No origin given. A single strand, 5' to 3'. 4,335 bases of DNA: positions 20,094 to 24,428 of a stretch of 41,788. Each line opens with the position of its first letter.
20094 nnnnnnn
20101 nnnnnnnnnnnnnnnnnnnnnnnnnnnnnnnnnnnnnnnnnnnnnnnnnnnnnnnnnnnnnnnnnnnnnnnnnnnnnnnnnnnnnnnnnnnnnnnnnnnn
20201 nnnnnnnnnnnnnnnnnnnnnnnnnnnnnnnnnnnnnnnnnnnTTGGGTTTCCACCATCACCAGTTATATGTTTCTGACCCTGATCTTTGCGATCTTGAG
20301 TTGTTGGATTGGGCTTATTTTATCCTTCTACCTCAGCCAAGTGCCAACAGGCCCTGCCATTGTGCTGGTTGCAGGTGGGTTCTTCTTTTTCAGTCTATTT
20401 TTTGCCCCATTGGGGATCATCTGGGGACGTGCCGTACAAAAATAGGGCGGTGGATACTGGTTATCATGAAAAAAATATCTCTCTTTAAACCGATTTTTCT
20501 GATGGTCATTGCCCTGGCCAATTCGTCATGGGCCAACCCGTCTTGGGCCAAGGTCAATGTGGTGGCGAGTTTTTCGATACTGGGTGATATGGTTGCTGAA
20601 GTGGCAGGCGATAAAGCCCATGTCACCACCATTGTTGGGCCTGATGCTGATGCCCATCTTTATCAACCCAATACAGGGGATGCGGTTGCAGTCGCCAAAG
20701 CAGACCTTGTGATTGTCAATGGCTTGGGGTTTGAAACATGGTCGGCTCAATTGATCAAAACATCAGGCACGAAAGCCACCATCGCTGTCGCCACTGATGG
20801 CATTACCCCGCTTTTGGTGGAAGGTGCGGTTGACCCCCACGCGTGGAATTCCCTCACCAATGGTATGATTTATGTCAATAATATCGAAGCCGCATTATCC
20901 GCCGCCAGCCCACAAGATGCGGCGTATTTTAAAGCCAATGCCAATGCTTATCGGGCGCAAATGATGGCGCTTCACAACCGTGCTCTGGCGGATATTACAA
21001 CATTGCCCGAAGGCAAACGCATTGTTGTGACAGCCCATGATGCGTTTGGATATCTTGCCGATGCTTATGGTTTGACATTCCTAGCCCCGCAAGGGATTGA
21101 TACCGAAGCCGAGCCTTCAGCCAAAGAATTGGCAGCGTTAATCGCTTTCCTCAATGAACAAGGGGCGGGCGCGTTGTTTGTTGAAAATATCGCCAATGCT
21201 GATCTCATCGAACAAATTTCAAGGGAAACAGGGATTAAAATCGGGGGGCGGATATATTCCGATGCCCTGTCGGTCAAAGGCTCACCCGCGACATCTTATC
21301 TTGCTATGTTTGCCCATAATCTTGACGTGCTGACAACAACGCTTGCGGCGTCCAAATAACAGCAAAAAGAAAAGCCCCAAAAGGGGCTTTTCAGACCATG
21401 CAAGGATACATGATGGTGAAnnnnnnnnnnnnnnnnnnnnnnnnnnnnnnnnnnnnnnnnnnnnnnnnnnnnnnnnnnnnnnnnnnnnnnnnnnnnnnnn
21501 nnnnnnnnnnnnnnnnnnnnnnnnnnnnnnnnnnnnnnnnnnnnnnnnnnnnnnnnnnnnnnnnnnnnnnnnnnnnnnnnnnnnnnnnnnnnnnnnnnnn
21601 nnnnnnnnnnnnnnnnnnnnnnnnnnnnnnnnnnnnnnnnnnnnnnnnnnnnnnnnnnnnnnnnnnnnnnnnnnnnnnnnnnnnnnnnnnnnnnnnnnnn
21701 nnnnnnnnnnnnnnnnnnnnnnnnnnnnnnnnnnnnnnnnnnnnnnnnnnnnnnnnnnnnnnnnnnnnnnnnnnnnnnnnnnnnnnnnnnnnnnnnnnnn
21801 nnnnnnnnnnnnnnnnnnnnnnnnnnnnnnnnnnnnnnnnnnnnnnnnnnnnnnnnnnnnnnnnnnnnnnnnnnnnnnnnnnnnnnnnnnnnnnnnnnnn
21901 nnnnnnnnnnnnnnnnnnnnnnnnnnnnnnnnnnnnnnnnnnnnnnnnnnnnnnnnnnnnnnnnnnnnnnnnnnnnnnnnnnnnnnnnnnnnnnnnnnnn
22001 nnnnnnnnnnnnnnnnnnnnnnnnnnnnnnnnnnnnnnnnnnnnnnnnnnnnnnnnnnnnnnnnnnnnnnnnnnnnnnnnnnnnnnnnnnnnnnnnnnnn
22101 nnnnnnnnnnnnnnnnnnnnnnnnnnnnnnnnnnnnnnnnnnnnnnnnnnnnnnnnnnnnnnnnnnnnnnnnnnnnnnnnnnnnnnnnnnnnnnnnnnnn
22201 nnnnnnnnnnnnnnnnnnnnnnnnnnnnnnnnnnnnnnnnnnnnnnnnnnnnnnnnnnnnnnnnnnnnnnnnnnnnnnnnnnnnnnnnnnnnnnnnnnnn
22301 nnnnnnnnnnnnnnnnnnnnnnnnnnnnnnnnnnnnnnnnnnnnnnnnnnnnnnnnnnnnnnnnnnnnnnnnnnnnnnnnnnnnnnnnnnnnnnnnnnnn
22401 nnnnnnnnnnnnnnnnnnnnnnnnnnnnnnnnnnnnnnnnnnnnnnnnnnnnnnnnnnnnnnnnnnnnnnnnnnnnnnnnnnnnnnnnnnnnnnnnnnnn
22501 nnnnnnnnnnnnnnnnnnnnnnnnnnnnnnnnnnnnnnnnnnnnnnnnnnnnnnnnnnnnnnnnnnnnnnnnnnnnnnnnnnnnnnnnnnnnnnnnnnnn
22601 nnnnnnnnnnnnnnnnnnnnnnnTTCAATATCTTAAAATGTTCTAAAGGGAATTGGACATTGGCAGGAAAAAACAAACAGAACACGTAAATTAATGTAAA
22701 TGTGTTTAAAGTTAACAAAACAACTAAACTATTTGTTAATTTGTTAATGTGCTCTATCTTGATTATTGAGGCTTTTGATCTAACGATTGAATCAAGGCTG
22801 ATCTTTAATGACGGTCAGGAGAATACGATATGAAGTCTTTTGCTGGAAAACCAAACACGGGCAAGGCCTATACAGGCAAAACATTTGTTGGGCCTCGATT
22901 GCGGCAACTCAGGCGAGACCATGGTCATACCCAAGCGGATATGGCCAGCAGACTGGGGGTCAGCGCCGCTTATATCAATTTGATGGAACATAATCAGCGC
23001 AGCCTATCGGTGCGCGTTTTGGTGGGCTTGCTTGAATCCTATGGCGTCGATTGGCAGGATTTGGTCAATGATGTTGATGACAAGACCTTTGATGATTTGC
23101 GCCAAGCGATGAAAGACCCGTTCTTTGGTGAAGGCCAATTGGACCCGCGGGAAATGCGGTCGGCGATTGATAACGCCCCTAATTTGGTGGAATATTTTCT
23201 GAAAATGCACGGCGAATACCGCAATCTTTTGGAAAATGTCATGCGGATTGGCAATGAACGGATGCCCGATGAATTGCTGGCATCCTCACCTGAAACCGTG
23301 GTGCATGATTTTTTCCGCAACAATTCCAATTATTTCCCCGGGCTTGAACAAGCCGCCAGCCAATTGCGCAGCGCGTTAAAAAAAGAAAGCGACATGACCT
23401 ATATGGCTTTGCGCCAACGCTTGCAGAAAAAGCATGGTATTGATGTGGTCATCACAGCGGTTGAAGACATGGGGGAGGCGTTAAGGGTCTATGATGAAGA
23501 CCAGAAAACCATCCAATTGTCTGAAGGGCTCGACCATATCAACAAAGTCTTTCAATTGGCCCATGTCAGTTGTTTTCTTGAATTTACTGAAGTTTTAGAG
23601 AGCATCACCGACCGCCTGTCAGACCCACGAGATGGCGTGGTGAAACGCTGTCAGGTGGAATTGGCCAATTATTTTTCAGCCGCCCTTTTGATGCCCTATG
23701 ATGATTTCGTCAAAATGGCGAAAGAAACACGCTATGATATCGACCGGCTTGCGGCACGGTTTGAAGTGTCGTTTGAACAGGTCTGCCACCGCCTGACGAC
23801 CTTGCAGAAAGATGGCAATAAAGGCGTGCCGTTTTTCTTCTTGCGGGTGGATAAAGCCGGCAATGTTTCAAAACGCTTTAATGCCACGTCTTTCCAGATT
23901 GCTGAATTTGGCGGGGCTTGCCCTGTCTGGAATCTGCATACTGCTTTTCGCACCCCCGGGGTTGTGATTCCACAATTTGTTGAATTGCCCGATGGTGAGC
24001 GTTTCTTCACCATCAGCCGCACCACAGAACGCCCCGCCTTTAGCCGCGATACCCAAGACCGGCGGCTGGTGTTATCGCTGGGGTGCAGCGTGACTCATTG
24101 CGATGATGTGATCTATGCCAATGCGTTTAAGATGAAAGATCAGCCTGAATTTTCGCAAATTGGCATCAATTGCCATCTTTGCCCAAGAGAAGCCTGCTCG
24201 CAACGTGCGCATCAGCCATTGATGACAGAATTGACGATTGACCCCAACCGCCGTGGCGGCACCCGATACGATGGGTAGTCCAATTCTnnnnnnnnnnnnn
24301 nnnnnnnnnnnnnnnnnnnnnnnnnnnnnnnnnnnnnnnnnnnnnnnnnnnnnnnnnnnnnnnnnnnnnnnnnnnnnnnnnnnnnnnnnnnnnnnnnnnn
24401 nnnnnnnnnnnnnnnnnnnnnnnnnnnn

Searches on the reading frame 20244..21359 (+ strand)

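Call 10: search_protein_families(library=pfam, proteins=[window:20244-21359:+], max_evalue=0.0001)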
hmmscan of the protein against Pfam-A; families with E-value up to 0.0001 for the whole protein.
window:20244-21359:+ (371 aa): 1 family
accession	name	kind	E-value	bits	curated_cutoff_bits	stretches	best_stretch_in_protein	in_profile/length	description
PF01297.22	ZnuA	-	2e-79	267.2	29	1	106-365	1-262/263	Zinc-uptake complex component A periplasmic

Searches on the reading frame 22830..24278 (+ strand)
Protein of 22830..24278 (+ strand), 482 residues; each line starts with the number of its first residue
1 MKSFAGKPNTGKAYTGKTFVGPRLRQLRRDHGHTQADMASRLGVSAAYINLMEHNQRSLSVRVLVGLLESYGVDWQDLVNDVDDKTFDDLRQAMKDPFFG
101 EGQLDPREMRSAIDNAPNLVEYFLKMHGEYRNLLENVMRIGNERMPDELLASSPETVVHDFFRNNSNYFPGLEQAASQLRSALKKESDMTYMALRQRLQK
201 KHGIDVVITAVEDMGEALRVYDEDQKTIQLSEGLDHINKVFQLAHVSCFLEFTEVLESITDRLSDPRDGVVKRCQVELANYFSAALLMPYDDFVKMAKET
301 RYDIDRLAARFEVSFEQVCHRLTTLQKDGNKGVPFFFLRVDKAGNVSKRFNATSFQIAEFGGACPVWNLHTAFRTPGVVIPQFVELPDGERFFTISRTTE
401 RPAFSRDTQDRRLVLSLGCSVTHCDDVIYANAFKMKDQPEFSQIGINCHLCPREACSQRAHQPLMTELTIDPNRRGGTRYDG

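Call 10: search_protein_families(library=pfam, proteins=[window:22830-24278:+], max_evalue=0.0001)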
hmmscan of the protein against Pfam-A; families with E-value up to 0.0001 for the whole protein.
window:22830-24278:+ (482 aa): 6 families
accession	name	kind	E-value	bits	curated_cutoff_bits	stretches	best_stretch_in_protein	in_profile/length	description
PF09856.14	ScfRs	-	4.9e-60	202.4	24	1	324-480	1-157/157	Short-chain fatty acyl coenzyme A regulator, C-terminal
PF06114.19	Peptidase_M78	-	9e-24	84.1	22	1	200-323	2-123/123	IrrE N-terminal-like domain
PF13560.12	HTH_31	-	9.4e-10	39.1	27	1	21-78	3-60/64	Helix-turn-helix domain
PF01381.28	HTH_3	-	1e-09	38.7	23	1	24-78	1-55/55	Helix-turn-helix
PF12844.13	HTH_19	-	1.3e-06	28.6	30.2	1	21-82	1-62/64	Helix-turn-helix domain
PF13443.12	HTH_26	-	9.5e-05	23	22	0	23-84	1-63/63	Cro/C1-type HTH DNA-binding domain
